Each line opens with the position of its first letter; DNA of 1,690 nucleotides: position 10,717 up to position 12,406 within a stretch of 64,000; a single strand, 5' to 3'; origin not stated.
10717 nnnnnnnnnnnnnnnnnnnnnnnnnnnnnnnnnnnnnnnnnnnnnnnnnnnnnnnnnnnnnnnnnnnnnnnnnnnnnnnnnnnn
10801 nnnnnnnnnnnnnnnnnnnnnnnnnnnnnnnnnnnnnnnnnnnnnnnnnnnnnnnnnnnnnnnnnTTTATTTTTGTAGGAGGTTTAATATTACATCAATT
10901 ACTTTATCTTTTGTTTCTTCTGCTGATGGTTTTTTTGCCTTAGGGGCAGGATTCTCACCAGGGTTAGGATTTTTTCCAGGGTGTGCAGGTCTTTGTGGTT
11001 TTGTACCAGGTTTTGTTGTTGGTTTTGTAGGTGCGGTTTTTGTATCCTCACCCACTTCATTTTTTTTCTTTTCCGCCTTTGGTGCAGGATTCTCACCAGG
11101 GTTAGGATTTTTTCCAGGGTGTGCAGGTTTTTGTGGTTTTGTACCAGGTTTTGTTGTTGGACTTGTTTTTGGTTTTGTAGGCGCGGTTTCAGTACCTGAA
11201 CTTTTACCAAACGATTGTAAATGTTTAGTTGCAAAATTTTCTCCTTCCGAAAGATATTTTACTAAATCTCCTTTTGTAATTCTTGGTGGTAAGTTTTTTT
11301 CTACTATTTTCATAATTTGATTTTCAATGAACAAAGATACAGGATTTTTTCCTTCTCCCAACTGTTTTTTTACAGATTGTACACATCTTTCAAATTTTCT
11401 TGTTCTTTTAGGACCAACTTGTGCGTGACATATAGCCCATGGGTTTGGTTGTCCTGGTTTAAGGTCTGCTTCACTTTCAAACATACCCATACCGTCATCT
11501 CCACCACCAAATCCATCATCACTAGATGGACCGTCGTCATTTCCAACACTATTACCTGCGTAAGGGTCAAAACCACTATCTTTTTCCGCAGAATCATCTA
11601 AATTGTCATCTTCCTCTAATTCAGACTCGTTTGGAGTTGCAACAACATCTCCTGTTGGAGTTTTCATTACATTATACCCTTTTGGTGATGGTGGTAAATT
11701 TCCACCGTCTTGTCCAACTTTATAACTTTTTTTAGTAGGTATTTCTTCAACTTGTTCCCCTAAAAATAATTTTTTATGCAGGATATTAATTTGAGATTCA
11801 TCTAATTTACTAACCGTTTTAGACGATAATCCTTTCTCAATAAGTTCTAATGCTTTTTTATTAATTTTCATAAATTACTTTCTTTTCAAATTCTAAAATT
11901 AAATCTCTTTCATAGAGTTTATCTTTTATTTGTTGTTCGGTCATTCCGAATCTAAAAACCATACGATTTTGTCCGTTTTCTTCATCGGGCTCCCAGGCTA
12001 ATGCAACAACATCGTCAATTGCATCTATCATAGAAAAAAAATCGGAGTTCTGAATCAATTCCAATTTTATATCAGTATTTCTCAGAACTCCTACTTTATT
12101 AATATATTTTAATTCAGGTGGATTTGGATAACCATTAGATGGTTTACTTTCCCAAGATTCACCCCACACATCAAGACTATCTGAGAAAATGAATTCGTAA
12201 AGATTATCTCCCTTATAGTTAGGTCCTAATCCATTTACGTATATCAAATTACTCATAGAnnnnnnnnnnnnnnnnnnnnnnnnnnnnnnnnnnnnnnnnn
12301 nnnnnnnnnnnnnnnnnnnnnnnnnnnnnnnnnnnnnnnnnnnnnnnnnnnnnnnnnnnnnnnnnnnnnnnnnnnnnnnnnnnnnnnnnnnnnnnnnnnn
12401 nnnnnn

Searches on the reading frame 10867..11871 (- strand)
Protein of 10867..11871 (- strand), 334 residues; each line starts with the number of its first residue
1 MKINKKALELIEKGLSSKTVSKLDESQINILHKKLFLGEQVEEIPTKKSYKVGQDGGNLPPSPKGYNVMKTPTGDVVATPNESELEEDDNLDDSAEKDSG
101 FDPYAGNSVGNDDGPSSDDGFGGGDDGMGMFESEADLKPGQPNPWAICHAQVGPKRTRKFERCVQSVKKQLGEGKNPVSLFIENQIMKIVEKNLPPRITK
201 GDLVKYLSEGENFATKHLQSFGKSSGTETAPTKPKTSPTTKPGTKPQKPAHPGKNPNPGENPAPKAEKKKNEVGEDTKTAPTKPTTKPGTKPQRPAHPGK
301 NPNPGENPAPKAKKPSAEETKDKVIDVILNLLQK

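Call 5: search_protein_families(library=phrogs, proteins=[window:10867-11871:-])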
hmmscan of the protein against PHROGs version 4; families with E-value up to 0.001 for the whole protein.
window:10867-11871:- (334 aa): 0 families

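Call 6: search_protein_families(library=pfam, proteins=[window:10867-11871:-], max_evalue=0.01)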
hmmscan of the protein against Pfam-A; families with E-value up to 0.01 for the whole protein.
window:10867-11871:- (334 aa): 0 families

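Call 26: search_solved_structures(query=window:10867-11871:-, max_evalue=1)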
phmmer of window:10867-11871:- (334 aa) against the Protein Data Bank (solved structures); distinct sequences matched with E-value up to 1: 2.
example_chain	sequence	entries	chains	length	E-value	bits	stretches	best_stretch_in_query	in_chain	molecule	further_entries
8gun_A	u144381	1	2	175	0.44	13.3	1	43-120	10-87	Type VII secretion system protein EssD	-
2c9j_A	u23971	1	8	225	0.96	12.2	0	110-147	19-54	GREEN FLUORESCENT PROTEIN FP512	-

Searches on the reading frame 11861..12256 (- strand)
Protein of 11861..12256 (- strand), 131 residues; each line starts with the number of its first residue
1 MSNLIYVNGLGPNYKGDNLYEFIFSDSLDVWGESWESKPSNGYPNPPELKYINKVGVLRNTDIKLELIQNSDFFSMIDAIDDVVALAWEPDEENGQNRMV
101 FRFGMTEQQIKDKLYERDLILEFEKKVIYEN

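Call 5: search_protein_families(library=phrogs, proteins=[window:11861-12256:-])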
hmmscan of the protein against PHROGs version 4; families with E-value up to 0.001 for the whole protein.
window:11861-12256:- (131 aa): 0 families

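Call 6: search_protein_families(library=pfam, proteins=[window:11861-12256:-], max_evalue=0.01)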
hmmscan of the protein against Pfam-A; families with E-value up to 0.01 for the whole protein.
window:11861-12256:- (131 aa): 0 families

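Call 100: find_related_loci(query=window:11861-12256:-, collection=viral_contigs, flank=7000)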
Query window:11861-12256:- (131 aa) in viral_contigs; peptide patterns used: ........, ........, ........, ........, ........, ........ (x = any residue, [..] = any of these).
371 stretches matched a pattern; 366 encode a relative of the query (tblastn E <= 1e-3); the best 80 are kept; 80 distinct loci.
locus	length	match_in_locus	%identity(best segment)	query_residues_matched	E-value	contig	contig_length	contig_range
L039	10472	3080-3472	98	1-131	2e-83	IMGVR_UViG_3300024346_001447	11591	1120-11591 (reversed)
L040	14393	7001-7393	95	1-131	6e-82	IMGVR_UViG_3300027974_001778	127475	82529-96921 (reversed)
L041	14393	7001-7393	95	1-131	6e-82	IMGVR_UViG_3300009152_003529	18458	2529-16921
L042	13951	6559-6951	95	1-131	6e-82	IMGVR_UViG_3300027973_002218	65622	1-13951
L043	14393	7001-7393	95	1-131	6e-82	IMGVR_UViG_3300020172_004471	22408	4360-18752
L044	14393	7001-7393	95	1-131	6e-82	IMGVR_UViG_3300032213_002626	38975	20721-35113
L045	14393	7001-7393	94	1-131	2e-80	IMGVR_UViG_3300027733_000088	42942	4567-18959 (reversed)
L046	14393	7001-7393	94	1-131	3e-80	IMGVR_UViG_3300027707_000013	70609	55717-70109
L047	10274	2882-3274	94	1-131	3e-80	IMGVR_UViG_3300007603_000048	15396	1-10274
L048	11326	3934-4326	92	1-131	3e-80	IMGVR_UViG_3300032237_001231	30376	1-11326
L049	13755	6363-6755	94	1-131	3e-80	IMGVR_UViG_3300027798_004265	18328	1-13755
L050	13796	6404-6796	94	1-131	5e-80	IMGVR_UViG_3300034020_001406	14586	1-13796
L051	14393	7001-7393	94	1-131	5e-80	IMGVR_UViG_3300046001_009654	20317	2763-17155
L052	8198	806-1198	94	1-131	1e-79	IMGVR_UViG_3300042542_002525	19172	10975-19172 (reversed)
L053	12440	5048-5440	94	1-131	1e-79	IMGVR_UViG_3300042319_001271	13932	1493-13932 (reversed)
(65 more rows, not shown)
